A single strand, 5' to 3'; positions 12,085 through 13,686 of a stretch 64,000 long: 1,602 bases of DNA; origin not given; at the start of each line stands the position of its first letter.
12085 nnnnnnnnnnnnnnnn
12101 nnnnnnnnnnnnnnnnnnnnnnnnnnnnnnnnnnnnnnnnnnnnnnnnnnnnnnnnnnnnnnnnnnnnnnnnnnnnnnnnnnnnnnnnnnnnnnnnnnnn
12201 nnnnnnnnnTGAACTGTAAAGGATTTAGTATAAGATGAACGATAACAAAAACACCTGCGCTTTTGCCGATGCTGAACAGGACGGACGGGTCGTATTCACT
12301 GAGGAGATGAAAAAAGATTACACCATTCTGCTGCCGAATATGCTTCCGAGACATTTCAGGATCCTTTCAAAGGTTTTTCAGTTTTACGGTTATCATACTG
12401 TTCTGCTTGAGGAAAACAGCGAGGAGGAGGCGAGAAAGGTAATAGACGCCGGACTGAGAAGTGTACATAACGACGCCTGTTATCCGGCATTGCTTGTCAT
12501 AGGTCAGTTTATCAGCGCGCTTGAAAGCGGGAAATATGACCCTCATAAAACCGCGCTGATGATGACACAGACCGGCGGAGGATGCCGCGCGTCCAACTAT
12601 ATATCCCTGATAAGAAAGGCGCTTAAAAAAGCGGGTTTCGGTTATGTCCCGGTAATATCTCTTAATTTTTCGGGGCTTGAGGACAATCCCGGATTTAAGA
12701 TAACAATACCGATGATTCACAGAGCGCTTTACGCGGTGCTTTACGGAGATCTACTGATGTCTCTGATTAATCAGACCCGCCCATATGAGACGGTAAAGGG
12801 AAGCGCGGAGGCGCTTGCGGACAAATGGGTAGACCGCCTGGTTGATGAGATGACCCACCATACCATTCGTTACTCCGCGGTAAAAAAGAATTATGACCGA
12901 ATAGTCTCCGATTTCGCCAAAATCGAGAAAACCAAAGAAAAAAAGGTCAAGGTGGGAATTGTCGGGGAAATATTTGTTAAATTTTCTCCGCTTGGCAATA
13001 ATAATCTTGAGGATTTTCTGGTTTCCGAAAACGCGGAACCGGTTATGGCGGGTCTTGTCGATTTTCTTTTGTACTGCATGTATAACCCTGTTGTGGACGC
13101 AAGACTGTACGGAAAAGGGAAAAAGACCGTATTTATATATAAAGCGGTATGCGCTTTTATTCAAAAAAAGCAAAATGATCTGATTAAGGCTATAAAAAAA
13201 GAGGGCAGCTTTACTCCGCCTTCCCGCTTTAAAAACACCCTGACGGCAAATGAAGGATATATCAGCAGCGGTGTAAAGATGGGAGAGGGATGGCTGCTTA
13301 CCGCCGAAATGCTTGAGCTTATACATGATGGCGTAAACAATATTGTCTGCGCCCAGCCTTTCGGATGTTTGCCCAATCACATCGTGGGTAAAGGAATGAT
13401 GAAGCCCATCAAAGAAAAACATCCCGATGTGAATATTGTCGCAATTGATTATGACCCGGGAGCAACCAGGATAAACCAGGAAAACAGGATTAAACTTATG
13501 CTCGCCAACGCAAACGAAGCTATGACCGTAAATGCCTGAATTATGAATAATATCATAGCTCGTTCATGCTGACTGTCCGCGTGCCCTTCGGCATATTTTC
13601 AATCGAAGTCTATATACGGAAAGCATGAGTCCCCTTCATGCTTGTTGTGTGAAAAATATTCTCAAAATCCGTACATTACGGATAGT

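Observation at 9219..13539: Orphan ATP-driven low-potential reductase-like module: built-in double activase fused to a dehydratase/double-cubane-like domain, plus a paralogous partner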

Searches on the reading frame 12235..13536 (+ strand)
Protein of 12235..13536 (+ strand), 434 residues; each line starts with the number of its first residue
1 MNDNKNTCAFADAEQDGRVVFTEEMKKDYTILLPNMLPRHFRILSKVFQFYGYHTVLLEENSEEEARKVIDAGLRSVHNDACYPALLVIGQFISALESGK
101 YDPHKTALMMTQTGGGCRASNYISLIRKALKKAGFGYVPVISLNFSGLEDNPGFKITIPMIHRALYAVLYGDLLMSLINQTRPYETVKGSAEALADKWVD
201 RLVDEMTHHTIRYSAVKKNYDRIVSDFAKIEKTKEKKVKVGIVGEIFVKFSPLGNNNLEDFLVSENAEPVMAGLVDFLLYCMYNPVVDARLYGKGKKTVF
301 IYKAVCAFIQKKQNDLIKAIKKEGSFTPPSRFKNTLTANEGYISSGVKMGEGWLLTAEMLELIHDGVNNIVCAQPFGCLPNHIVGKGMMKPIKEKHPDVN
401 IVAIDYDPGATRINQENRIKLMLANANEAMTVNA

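Call 3: search_protein_families(library=pfam, proteins=[window:12235-13536:+], max_evalue=0.01)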
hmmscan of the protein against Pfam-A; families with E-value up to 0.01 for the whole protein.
window:12235-13536:+ (434 aa): 0 families

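Call 4: search_protein_families(library=ncbifam, proteins=[window:12235-13536:+], max_evalue=0.01)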
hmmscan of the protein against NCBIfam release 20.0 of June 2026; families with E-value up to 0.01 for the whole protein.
window:12235-13536:+ (434 aa): 0 families

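Call 15: find_homologous_proteins(query=window:12235-13536:+, max_evalue=0.00001)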
Query window:12235-13536:+ (434 aa): 8000 proteins with E <= 0.00001 among 8000 candidates; the best 120 are listed.
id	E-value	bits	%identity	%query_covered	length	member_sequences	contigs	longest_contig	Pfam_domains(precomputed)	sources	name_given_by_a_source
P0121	4.8e-293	989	100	100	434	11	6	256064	-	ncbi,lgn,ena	-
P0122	2.5e-285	964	97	100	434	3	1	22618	-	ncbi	-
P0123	1.3e-234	797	79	100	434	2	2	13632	-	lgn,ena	-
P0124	3.4e-230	782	82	96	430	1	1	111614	-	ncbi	-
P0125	4.9e-225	765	79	96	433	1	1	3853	-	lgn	-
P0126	5.3e-224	762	78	98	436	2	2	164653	-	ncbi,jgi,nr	ncbi:MAG: 2-hydroxyglutaryl-CoA dehydratase [Ruminococcaceae bacterium]|nr:2-hydroxyglutaryl-CoA deh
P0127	7.4e-221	751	79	95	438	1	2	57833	-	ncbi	-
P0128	5.6e-220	749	77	96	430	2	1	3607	-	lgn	-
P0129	2.1e-219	747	75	99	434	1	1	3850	-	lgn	-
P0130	4.0e-219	746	75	99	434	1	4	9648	-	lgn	-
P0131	5.1e-219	745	75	99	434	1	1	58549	-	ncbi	-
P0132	1.1e-218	744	75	99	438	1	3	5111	-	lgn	-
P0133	1.4e-218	744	78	95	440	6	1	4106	-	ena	-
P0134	5.1e-217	739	75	97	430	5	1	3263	-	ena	-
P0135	9.5e-217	738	75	97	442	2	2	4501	-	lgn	-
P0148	1.4e-210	718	73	100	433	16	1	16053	-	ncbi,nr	ncbi:MAG: 2-hydroxyacyl-CoA dehydratase [Clostridia bacterium]|nr:2-hydroxyacyl-CoA dehydratase [Clo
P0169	8.1e-189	646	67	98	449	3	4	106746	-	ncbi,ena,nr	ncbi:MAG: 2-hydroxyacyl-CoA dehydratase [Clostridia bacterium]|nr:2-hydroxyacyl-CoA dehydratase [Clo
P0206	2.3e-183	628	65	99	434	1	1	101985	-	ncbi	-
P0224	5.5e-182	623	67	96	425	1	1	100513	PF09989.16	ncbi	-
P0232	1.6e-181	622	64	97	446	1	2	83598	PF09989.16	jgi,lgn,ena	-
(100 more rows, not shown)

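Call 20: search_solved_structures(query=window:12235-13536:+, max_evalue=1)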
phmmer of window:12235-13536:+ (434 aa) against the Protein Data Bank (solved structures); distinct sequences matched with E-value up to 1: 0.

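Call 22: find_encoding_contigs(protein=window:12235-13536:+, flank=10000, max_places=4)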
Protein window:12235-13536:+ (434 aa): 7 contigs read that carry it; 4 places shown.
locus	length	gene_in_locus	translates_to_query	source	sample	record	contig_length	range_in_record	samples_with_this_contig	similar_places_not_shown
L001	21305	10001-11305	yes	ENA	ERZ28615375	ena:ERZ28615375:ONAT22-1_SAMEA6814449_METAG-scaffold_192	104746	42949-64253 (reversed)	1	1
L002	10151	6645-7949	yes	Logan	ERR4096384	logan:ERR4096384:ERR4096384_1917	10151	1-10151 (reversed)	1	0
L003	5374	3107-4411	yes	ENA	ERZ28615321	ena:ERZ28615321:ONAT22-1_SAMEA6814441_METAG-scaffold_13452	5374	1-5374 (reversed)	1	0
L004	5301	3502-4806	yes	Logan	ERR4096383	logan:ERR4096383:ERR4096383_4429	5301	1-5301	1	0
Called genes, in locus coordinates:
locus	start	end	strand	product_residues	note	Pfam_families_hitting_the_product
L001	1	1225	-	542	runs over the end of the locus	PF04542:Sigma70_r2, PF04545:Sigma70_r4, PF08281:Sigma70_r4_2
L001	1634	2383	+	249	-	PF04452:Methyltrans_RNA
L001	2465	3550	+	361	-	PF17853:GGDEF_2, PF13556:HTH_30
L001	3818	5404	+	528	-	PF03572:Peptidase_S41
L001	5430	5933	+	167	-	PF03449:GreA_GreB_N, PF01272:GreA_GreB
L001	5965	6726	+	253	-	-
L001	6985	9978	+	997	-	PF01869:BcrAD_BadFG, PF09989:DUF2229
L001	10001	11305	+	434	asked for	-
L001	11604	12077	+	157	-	-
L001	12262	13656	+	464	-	PF00224:PK, PF02887:PK_C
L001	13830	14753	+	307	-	PF00753:Lactamase_B, PF23023:Anti-Pycsar_Apyc1 (weak), PF12706:Lactamase_B_2 (weak)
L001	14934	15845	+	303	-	PF01381:HTH_3, PF12844:HTH_19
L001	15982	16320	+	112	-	-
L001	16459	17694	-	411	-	PF00464:SHMT, PF00155:Aminotran_1_2, PF01212:Beta_elim_lyase, PF01053:Cys_Met_Meta_PP (weak), PF01041:DegT_DnrJ_EryC1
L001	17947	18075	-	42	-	-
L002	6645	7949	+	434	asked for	-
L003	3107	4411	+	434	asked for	-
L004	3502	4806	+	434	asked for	-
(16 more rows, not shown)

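Call 24: search_protein_representatives(protein=window:12235-13536:+)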
Query: 434 residues. Proteins with E-value up to 0.001 (for the whole library): 3639; up to 1e-10: 2083; up to 1e-30: 564. The best 150 are listed.
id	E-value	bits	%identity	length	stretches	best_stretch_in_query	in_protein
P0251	2.1e-145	501.2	54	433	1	18-432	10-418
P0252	5.7e-142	489.9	54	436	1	16-430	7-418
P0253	8.8e-136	469.5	54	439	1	16-431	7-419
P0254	4.9e-125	434.1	50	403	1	26-428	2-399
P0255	5.3e-125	434.0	50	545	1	20-433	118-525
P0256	9.8e-121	419.9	47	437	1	16-429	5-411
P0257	2.3e-116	405.5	44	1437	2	16-426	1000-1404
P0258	8.8e-115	400.3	48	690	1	18-426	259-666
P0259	3.1e-111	388.6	46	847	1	18-426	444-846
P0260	8.4e-111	387.2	45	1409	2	14-427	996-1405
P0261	4.3e-110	384.9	45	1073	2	18-427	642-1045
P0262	6.1e-110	384.4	46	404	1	26-426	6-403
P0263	2.0e-108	379.4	60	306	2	271-426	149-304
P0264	2.0e-106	372.8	44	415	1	18-427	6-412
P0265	3.4e-106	372.0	65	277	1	165-427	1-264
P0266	8.7e-105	367.4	43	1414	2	20-426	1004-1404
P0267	4.3e-103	361.8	45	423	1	17-431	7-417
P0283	2.8e-93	329.5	39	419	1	18-427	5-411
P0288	1.9e-89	316.9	40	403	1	23-423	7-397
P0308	6.1e-80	285.6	38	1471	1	28-429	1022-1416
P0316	5.5e-78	279.1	37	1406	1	28-426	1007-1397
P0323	9.4e-77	275.1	35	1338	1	18-424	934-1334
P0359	1.1e-67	245.2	33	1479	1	22-430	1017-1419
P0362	1.4e-66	241.5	35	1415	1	18-427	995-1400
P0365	4.4e-65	236.6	36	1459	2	23-428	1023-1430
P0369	1.8e-64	234.6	35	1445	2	14-423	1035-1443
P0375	1.2e-62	228.6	32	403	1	23-427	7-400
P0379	4.1e-62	226.8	34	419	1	27-423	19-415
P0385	1.8e-60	221.4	34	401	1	23-424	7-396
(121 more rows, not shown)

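Call 25: list_cluster_members(proteins=[P0257, P0260, P0266, P0308, P0316, P0359, P0362, P0365, P0256, P0264])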
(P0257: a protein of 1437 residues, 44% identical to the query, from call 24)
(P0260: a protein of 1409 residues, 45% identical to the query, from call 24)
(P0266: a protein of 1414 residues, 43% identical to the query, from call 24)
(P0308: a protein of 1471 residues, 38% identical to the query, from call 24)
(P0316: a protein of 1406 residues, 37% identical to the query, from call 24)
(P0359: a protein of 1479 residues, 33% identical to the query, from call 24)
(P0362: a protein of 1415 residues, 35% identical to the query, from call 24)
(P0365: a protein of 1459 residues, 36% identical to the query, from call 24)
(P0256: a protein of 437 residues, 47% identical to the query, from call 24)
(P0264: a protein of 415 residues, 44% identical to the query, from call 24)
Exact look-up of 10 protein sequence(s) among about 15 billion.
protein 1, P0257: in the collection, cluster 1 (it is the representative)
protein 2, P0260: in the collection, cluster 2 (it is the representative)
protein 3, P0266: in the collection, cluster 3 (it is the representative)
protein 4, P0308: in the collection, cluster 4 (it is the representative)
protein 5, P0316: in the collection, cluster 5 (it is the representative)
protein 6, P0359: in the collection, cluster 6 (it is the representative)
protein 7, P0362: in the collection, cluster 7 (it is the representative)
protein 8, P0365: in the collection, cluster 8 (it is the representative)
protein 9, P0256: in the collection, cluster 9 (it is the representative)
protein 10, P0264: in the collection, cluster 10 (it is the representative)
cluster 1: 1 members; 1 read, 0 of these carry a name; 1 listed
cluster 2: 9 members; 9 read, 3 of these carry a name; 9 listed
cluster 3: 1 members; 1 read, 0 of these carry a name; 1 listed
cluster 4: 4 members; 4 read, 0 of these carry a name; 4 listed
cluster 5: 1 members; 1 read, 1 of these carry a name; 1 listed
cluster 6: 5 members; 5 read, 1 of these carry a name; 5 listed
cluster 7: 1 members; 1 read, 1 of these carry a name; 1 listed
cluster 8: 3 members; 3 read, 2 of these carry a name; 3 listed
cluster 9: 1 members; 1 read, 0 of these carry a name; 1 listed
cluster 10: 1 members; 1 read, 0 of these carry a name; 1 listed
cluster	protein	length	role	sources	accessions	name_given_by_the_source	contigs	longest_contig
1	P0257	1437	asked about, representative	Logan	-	-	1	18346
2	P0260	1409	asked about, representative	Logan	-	-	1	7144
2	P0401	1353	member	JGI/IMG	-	predicted CoA-substrate-specific enzyme activase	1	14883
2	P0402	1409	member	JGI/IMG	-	predicted CoA-substrate-specific enzyme activase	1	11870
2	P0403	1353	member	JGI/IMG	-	predicted CoA-substrate-specific enzyme activase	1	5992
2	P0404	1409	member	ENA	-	-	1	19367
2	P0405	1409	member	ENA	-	-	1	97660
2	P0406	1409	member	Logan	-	-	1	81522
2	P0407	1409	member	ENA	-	-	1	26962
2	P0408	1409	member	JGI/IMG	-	-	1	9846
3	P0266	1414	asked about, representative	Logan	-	-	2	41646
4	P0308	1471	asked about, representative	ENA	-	-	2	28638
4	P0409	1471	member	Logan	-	-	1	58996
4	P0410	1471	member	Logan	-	-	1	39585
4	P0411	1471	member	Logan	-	-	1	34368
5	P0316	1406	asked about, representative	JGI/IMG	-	predicted CoA-substrate-specific enzyme activase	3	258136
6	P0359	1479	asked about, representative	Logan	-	-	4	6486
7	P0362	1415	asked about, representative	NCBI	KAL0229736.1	hypothetical protein PCE1_003303 [Barthelona sp. PCE]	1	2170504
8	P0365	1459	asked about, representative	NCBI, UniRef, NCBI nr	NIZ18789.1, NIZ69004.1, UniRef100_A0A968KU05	CoA activase [Spirochaetales bacterium BR151] | CoA activase n=1 Tax=Entomospira culicis TaxID=2719989 RepID=A0A968KU05_9SPIO | CoA activase [Entomospira culicis]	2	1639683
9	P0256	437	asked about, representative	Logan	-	-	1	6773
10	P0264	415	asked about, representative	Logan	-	-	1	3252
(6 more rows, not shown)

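Call 33: find_encoding_contigs(protein=P0232, flank=7000, max_places=1)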
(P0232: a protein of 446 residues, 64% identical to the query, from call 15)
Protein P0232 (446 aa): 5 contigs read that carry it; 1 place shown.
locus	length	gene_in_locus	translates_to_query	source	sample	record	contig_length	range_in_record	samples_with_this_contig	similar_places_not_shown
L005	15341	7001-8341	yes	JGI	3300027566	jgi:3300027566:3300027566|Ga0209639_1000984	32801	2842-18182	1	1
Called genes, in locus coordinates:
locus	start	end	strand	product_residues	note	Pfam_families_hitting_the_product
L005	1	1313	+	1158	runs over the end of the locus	PF22590:Cas3-like_C_2 (faint), PF17757:UvrB_inter, PF02559:CarD_TRCF_RID, PF04851:ResIII (weak), PF00270:DEAD, PF00271:Helicase_C, PF03461:TRCF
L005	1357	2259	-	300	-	PF02557:VanY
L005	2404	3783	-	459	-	PF28494:GlyRS_ins_1 (weak), PF00587:tRNA-synt_2b, PF03129:HGTP_anticodon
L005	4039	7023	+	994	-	PF01869:BcrAD_BadFG, PF01968:Hydantoinase_A (faint), PF01869:BcrAD_BadFG, PF09989:DUF2229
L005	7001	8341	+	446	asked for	PF09989:DUF2229 (faint)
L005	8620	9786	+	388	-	PF13487:HD_5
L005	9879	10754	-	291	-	-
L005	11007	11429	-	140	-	PF12675:DUF3795 (weak)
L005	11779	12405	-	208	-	PF00730:HhH-GPD, PF14520:HHH_5 (faint), PF00633:HHH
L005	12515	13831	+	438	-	PF00464:SHMT, PF01212:Beta_elim_lyase, PF00155:Aminotran_1_2 (weak)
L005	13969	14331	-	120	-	PF10694:DUF2500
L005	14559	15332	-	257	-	PF07786:HGSNAT_cat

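Call 34: find_encoding_contigs(protein=P0206, flank=7000, max_places=1)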
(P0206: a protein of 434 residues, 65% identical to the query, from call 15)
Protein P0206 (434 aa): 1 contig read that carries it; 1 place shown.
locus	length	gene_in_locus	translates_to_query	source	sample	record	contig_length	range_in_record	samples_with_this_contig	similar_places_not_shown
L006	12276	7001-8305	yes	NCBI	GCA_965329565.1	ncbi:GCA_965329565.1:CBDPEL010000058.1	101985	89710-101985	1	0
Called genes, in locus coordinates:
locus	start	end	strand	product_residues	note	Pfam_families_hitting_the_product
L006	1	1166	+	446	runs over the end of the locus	PF03952:Enolase_N, PF00113:Enolase_C, PF13378:MR_MLE_C (weak)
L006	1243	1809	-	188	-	-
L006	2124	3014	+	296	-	PF03419:Peptidase_U4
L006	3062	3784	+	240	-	PF04542:Sigma70_r2, PF04545:Sigma70_r4, PF01381:HTH_3 (weak)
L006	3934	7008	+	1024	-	PF01869:BcrAD_BadFG, PF09989:DUF2229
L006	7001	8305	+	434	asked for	-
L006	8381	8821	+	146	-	-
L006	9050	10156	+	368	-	PF01381:HTH_3, PF12844:HTH_19, PF13560:HTH_31 (weak)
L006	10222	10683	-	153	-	PF02664:LuxS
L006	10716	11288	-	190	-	PF12670:DUF3792 (weak)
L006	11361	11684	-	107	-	PF02699:YajC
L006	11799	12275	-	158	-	?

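Call 35: find_encoding_contigs(protein=P0126, flank=7000, max_places=1)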
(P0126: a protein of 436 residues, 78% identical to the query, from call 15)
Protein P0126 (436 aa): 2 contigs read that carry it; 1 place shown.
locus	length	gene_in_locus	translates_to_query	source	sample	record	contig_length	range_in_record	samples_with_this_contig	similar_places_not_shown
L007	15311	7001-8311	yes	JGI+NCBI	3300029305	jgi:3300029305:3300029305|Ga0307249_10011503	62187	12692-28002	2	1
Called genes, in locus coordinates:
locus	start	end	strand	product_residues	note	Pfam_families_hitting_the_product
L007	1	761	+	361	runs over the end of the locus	PF17853:GGDEF_2, PF13556:HTH_30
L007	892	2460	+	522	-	PF00595:PDZ (faint), PF13180:PDZ_2 (faint), PF03572:Peptidase_S41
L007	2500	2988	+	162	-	PF03449:GreA_GreB_N, PF01272:GreA_GreB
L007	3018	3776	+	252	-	-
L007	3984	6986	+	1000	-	PF01869:BcrAD_BadFG, PF09989:DUF2229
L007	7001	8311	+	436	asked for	-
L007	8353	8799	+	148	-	-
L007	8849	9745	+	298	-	PF00753:Lactamase_B, PF23023:Anti-Pycsar_Apyc1 (weak), PF12706:Lactamase_B_2 (weak)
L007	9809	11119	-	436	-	PF06689:zf-C4_ClpX, PF05496:RuvB_N (weak), PF00004:AAA, PF07724:AAA_2, PF07728:AAA_5 (weak), PF10431:ClpB_D2-small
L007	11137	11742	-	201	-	PF00574:CLP_protease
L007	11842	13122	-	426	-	PF05697:Trigger_N, PF00254:FKBP_C, PF05698:Trigger_C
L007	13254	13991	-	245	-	PF00149:Metallophos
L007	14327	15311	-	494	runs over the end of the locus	PF14821:Thr_synth_N, PF00291:PALP, PF24857:THR4_C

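Call 36: predict_structure(alignment_id=A1)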
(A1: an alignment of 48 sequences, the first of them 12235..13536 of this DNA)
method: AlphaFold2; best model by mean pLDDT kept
length: 434 residues; sequences in the alignment: 48
mean_pLDDT: 85.2   pTM: 0.87
mean pLDDT of the five models: 85.2, 83.8, 82.6, 81.5, 79.5
residues with pLDDT >= 90: 234; 70-90: 142; 50-70: 34; < 50: 24
segments of 3 or more residues with pLDDT < 50: 1-15, 113-120
pLDDT, mean of each block of 10 residues (from residue 1): 31 56 95 89 93 91 85 84 85 94 94 47 84 94 69 88 93 97 96 97 92 95 98 95 85 88 96 88 83 85 93 97 95 87 63 80 93 74 68 90 79 85 92 82
secondary structure, 60 per line:
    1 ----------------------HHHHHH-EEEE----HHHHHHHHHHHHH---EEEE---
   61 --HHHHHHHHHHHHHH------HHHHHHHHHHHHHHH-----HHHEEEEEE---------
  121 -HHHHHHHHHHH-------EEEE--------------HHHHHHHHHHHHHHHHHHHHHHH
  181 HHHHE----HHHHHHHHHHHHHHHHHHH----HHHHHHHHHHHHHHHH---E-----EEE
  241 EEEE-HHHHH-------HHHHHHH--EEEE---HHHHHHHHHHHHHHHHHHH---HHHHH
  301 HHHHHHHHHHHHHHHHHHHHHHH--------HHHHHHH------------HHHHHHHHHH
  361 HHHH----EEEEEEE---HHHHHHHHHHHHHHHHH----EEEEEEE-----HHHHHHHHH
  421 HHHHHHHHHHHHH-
elements in order: H23-28 E30-33 H38-50 E54-57 H63-76 H83-97 E106-111 H122-132 E140-143 H158-184 H190-208 H213-228 E238-244 H246-250 H258-264 E267-270 H274-292 H296-323 H332-338 H351-364 E369-375 H379-395 E400-406 H412-433

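Call 40: fold_search(model_id=the predicted structure, library=pdb)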
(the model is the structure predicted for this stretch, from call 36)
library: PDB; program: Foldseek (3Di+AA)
matches with E <= 10: 699; with E <= 0.001: 11
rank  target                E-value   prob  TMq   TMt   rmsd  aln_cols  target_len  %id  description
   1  3o3m_B                6.3e-06  1.00  0.44  0.50   9.0       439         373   12  (R)-2-Hydroxyisocaproyl-CoA Dehydratase (released 2011-03-16)
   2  3o3m_D                1.1e-05  1.00  0.46  0.52   8.9       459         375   12  (R)-2-Hydroxyisocaproyl-CoA Dehydratase (released 2011-03-16)
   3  8s02_B                9.2e-05  1.00  0.43  0.49   9.2       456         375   11  BzdNO-benzoyl-CoA complex (released 2025-03-05)
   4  8s02_A                9.7e-05  1.00  0.41  0.41  11.1       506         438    9  BzdNO-benzoyl-CoA complex (released 2025-03-05)
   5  8s2r_C                1.2e-04  1.00  0.39  0.40  11.2       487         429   10  BzdNO in partially coenzyme A - free state (released 2025-03-05)
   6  3o3n_B                1.2e-04  1.00  0.47  0.53   8.2       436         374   13  (R)-2-hydroxyisocaproyl-CoA dehydratase in complex with its substrate (R)-2-hydroxyisocaproyl-CoA (released 2011-03-16)
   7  7yyl_B                1.3e-04  1.00  0.43  0.44   8.4       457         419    9  nucleotide-free DCCP:DCCP-R complex (released 2022-12-28)
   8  9g87_A                1.4e-04  1.00  0.39  0.39  11.1       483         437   10  3-methylbenzoyl-CoA reductase from Thauera chlorobenzoica (subunits MbdON ) (released 2026-02-04)
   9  8s02_C                2.4e-04  1.00  0.42  0.42  10.9       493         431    9  BzdNO-benzoyl-CoA complex (released 2025-03-05)
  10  7yyl_A                4.0e-04  1.00  0.43  0.44   9.7       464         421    9  nucleotide-free DCCP:DCCP-R complex (released 2022-12-28)
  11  6eno                  9.5e-04  1.00  0.46  0.47   8.3       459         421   10  Double cubane cluster oxidoreductase (released 2018-03-14)
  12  7yzm_A                1.5e-03  1.00  0.46  0.47   8.0       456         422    9  MgADPNP-bound DCCP:DCCP-R complex (released 2022-12-28)
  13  3fj1_C                1.6e-02  0.41  0.19  0.23  18.8       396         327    9  Crystal structure of putative phosphosugar isomerase (YP_167080.1) from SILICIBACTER POMEROYI DSS-3 at 1.75 A resoluti (released 2009-01-20)
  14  5c5e_A                6.4e-02  0.18  0.14  0.20  22.1       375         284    9  Structure of KaiA dimer in complex with C-terminal KaiC peptide at 2.8 A resolution (released 2015-08-05)
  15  7ntg                  6.7e-02  0.25  0.22  0.23  19.8       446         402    8  Bdellovibrio bacteriovorus PGI in complex with fructose-6-phosphate (released 2021-08-18)
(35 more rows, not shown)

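Call 43: list_cluster_members(proteins=[P0254, P0264, P0283, P0262, P0288, P0385, P0375, P0379, P0251, P0267])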
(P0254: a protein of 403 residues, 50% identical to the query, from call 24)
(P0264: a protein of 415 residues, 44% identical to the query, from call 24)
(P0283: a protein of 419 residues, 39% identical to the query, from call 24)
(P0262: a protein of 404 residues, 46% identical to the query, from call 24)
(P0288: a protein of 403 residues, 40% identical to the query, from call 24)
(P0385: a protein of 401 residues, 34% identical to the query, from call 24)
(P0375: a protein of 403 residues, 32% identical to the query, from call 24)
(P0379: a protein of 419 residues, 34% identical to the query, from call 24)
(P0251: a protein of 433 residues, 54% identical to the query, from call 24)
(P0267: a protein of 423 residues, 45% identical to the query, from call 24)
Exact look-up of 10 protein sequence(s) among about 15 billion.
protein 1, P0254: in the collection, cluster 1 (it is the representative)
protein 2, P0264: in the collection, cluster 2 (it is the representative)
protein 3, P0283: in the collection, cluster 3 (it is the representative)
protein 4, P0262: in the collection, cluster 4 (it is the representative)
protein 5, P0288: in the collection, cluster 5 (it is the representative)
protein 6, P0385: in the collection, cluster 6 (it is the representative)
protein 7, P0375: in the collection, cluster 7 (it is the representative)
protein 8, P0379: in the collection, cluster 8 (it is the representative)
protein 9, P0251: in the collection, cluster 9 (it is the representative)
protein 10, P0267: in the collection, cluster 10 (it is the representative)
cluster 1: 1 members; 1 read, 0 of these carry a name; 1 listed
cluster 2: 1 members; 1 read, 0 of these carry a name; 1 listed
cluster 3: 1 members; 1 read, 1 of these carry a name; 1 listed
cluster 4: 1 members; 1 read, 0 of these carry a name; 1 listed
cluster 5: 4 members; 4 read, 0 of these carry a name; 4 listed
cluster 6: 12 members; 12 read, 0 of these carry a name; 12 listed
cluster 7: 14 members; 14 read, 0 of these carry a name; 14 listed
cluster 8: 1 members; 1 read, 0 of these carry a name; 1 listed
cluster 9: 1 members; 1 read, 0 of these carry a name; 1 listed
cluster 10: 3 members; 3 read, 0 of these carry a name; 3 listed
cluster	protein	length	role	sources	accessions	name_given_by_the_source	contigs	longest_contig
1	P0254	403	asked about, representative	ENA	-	-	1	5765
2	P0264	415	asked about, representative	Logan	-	-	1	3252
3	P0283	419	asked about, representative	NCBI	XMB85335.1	2-hydroxyacyl-CoA dehydratase [Mycoplasmatota bacterium WC44]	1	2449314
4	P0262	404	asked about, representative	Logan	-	-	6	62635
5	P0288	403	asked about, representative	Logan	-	-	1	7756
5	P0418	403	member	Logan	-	-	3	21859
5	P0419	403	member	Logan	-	-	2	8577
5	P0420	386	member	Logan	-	-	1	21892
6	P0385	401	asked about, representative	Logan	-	-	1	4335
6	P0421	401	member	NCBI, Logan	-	-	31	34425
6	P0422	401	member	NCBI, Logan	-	-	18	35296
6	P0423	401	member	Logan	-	-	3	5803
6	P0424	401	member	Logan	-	-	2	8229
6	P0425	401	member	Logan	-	-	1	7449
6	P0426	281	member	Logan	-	-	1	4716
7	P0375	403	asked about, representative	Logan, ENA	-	-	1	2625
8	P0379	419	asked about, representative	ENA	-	-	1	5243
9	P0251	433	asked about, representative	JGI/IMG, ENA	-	-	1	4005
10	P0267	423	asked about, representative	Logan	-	-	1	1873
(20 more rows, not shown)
